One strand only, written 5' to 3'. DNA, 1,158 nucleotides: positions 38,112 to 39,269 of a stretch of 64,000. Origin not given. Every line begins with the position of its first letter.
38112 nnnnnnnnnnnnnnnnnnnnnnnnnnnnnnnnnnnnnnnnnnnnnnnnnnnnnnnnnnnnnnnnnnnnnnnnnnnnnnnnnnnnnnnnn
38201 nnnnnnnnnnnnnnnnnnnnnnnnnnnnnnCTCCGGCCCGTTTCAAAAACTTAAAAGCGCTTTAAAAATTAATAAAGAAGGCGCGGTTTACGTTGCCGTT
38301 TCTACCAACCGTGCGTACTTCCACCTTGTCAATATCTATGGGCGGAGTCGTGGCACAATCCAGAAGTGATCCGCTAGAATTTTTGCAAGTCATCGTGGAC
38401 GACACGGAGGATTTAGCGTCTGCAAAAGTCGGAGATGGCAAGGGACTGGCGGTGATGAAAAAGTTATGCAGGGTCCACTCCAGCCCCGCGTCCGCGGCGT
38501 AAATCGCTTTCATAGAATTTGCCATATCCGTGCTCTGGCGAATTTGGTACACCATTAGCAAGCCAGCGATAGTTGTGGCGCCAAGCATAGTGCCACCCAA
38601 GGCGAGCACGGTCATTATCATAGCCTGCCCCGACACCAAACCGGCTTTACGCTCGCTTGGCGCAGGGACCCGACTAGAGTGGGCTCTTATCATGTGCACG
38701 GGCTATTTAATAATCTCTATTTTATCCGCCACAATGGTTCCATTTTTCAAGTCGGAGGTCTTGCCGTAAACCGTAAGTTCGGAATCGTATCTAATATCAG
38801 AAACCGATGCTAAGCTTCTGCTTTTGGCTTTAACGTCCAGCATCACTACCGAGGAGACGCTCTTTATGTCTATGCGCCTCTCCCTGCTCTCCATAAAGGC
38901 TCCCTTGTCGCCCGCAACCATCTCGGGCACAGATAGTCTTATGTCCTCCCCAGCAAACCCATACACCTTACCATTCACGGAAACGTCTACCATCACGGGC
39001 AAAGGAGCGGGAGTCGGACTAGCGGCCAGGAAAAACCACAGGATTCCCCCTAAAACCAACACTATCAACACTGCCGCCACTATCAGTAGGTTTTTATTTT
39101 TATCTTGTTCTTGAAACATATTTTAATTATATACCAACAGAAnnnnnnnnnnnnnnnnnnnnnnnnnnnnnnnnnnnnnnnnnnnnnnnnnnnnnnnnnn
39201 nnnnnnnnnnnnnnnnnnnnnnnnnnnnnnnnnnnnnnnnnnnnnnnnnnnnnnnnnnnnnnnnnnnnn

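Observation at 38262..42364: Operon of a giant Cys-rich repeat adhesin-like protein with pseudopilin and PilX-like genes: candidate pilus-tip adhesin module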

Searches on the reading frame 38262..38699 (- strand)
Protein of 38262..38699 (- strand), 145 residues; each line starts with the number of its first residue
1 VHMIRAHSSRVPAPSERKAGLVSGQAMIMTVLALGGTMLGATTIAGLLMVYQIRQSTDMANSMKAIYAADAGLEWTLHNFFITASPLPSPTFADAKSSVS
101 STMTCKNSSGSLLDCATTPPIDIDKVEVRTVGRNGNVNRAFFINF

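Call 3: search_protein_families(library=pfam, proteins=[window:38262-38699:-], max_evalue=1)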
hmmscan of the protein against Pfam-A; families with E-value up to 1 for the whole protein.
window:38262-38699:- (145 aa): 0 families

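Call 4: search_protein_families(library=ncbifam, proteins=[window:38262-38699:-], max_evalue=1)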
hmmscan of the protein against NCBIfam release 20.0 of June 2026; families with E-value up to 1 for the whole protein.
window:38262-38699:- (145 aa): 1 family
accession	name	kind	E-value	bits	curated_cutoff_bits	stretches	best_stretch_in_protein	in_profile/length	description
TIGR04304.1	GeoRSP_SPASM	equivalog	0.07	12.2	300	1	52-119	161-227/293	GeoRSP system SPASM domain protein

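Call 22: find_homologous_proteins(query=window:38265-38642:-, max_evalue=0.001)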
Query seq(126 aa) (126 aa): 171 proteins with E <= 0.001 among 185 candidates; the best 120 are listed.
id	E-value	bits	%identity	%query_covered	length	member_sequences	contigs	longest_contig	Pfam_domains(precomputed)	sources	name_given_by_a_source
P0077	2.1e-75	268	100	100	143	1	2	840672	-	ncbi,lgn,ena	-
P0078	7.4e-70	250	93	99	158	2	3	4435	-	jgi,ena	-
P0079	3.8e-64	232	87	100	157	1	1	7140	-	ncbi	-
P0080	2.6e-56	207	77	100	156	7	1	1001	-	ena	-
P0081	2.0e-48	181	69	100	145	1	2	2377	-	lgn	-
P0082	3.1e-39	152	63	99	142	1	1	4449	-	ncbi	ncbi:MAG: hypothetical protein V1856_01465 [Candidatus Liptonbacteria bacterium]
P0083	1.0e-28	118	50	98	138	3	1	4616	-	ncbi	-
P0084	2.4e-28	116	54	96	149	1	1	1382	-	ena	-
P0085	2.5e-27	113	51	97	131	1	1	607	-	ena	-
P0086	5.9e-27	112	50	94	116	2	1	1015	-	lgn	-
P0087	1.5e-26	111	54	94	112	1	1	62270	-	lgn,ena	-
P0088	3.4e-26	110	48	98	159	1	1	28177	-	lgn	-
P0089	3.6e-26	109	53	99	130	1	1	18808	-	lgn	-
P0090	4.2e-26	109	49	97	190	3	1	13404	PF05635.18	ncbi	-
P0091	9.6e-26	108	52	94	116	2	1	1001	-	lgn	-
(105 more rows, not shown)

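Call 24: search_protein_families(library=pfam, alignment_id=A2, max_evalue=10)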
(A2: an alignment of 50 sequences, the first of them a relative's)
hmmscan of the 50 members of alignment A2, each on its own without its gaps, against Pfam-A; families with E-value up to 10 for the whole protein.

A. member 1, P0077 (143 aa): 0 families

B. families by the number of members that match (of 50 scanned): 15 families
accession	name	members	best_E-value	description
PF14341.11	PilX_N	12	0.038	PilX N-terminal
PF14880.11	COX14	10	0.019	Cytochrome oxidase c assembly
PF09933.14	DUF2165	2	0.012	Predicted small integral membrane protein (DUF2165)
PF09322.15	DUF1979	2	0.046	Domain of unknown function (DUF1979)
PF15420.11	Abhydrolase_9_N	2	0.097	Alpha/beta-hydrolase family N-terminus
PF05635.17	23S_rRNA_IVP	1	5.3e-08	23S rRNA-intervening sequence protein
PF22296.2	bAvd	1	0.0081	bAvd-like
PF15203.11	TMEM95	1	0.044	TMEM95 family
PF22497.1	DUF6989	1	0.045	Domain of unknown function (DUF6989)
PF18307.6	Tfb2_C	1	0.08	Transcription factor Tfb2 (p52) C-terminal domain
PF02415.23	Chlam_PMP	1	0.11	Chlamydia polymorphic membrane protein (Chlamydia_PMP) repeat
PF24634.1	DUF7631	1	0.11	Domain of unknown function (DUF7631)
PF11833.13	CPP1-like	1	0.13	Protein CHAPERONE-LIKE PROTEIN OF POR1-like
PF21783.3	YNCE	1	0.13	YNCE-like beta-propeller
PF04938.17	SIP1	1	0.14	Survival motor neuron (SMN) interacting protein 1 (SIP1)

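Call 31: predict_structure(alignment_id=A2)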
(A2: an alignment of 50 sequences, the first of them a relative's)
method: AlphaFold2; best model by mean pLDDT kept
length: 143 residues; sequences in the alignment: 50
mean_pLDDT: 84.4   pTM: 0.59
mean pLDDT of the five models: 84.4, 84.4, 82.9, 81.7, 79.0
residues with pLDDT >= 90: 71; 70-90: 48; 50-70: 23; < 50: 1
segments of 3 or more residues with pLDDT < 50: none
pLDDT, mean of each block of 10 residues (from residue 1): 61 59 80 90 94 92 92 89 73 83 93 88 93 92 91
secondary structure, 60 per line:
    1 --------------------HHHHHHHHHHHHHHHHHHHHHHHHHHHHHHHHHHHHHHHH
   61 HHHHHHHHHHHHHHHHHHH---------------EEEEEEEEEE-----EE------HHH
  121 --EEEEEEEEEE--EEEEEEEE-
elements in order: H21-79 E95-104 E123-132 E135-142

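Call 37: fold_search(model_id=the predicted structure, library=pdb)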
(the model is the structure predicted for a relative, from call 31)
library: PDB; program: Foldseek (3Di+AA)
matches with E <= 10: 388; with E <= 0.001: 0
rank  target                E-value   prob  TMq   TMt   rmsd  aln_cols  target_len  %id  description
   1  9r8g_A                1.9e-01  0.82  0.28  0.05   6.0        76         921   13  Pseudomonas putida Pore-Forming Toxin Tke5 in complex with its cognate Type VI adaptor protein Tap3 (released 2026-01-14)
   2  8d7e_C                2.6e-01  0.23  0.22  0.13   6.7        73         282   20  Cryo-EM structure of human CNTFR alpha in complex with the Fab fragments of two antibodies (released 2023-03-29)
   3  3taz_B                5.0e-01  0.12  0.20  0.08  21.9        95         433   12  Crystal structure of NurA bound to dAMP and manganese (released 2011-11-23)
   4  3gc2                  5.6e-01  0.41  0.23  0.11   6.1        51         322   14  1.85 Angstrom Crystal Structure of O-succinylbenzoate Synthase from Salmonella typhimurium in Complex with Succinic Acid (released 2009-03-10)
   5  2if7_B                5.6e-01  0.33  0.22  0.17   6.8        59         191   17  Crystal Structure of NTB-A (released 2006-10-17)
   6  7dek_A                6.0e-01  0.11  0.20  0.16  19.4       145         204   13  Pseudomonas aeruginosa FK506-binding protein PaFkbA (released 2021-09-08)
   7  8d74_C                6.4e-01  0.15  0.22  0.17   6.8        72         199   19  Cryo-EM structure of human CNTF signaling complex: model containing the interaction core region (released 2023-03-29)
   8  1lxe                  6.4e-01  0.06  0.15  0.21  23.5        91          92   12  CRYSTAL STRUCTURE OF THE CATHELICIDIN MOTIF OF PROTEGRINS (released 2002-10-09)
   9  8esd_S                6.8e-01  0.11  0.14  0.26   6.4        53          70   15  Crystal structure of COMMD7-COMMD9-COMMD5-COMMD10 tetramer (released 2023-05-24)
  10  9q6c_A                6.8e-01  0.07  0.14  0.09  10.8        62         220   14  Cryo-EM structure of octameric COMMD-like protein MBK5214510 from Flavobacteriaceae bacterium (released 2025-10-01)
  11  3tal_B                7.7e-01  0.14  0.23  0.08  21.5        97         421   12  Crystal structure of NurA with manganese (released 2011-11-23)
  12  8s80_F                8.3e-01  0.21  0.21  0.15   3.9        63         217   10  Domains 4 and 5 of Sap S-layer protein from Bacillus anthracis (released 2024-11-20)
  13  5vvm_B                8.8e-01  0.20  0.24  0.13   5.8        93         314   11  Crystal structure of human CDH23 EC21-23 (released 2018-05-23)
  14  8f2r_G                8.8e-01  0.06  0.15  0.11  16.7        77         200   12  Human CCC complex (released 2023-05-24)
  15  8s80_B                9.4e-01  0.18  0.20  0.15   4.2        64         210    8  Domains 4 and 5 of Sap S-layer protein from Bacillus anthracis (released 2024-11-20)
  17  6qvi_C                1.1e+00  0.28  0.33  0.10  14.7       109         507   15  Crystal structure of competence-associated pilin ComZ from Thermus thermophilus (released 2019-05-29)
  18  6qvi_B                1.1e+00  0.57  0.39  0.12   4.6       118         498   15  Crystal structure of competence-associated pilin ComZ from Thermus thermophilus (released 2019-05-29)
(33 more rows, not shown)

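Call 68: search_solved_structures(query=A2, max_evalue=10)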
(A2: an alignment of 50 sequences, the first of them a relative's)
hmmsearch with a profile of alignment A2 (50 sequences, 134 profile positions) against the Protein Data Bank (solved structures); distinct sequences matched with E-value up to 10: 2.
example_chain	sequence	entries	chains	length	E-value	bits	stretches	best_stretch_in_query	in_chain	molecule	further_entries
1dbi_A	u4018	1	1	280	0.36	14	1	59-128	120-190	AK.1 SERINE PROTEASE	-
8hc0_B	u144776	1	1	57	0.53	13.4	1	48-91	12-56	Adhesion G-protein coupled receptor F1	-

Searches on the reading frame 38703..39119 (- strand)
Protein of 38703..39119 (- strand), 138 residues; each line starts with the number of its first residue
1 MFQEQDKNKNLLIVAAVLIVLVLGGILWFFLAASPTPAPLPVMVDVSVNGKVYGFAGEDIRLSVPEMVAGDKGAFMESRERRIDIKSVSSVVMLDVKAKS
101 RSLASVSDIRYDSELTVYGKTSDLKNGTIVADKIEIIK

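Call 3: search_protein_families(library=pfam, proteins=[window:38703-39119:-], max_evalue=1)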
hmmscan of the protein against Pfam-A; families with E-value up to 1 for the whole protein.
window:38703-39119:- (138 aa): 1 family
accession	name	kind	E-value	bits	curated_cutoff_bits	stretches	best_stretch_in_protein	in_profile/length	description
PF14221.11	DUF4330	-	0.0022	18.6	27.6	1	13-131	19-140/167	Domain of unknown function (DUF4330)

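Call 4: search_protein_families(library=ncbifam, proteins=[window:38703-39119:-], max_evalue=1)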
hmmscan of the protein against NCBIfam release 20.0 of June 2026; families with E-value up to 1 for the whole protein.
window:38703-39119:- (138 aa): 2 families
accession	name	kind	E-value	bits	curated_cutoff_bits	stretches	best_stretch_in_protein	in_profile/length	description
NF009420.1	PRK12785.1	equivalog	0.0039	17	197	1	4-33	15-44/161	flagellar basal body-associated protein FliL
NF004285.1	PRK05696.1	equivalog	0.0084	15.9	179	1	5-36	15-47/171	flagellar basal body-associated protein FliL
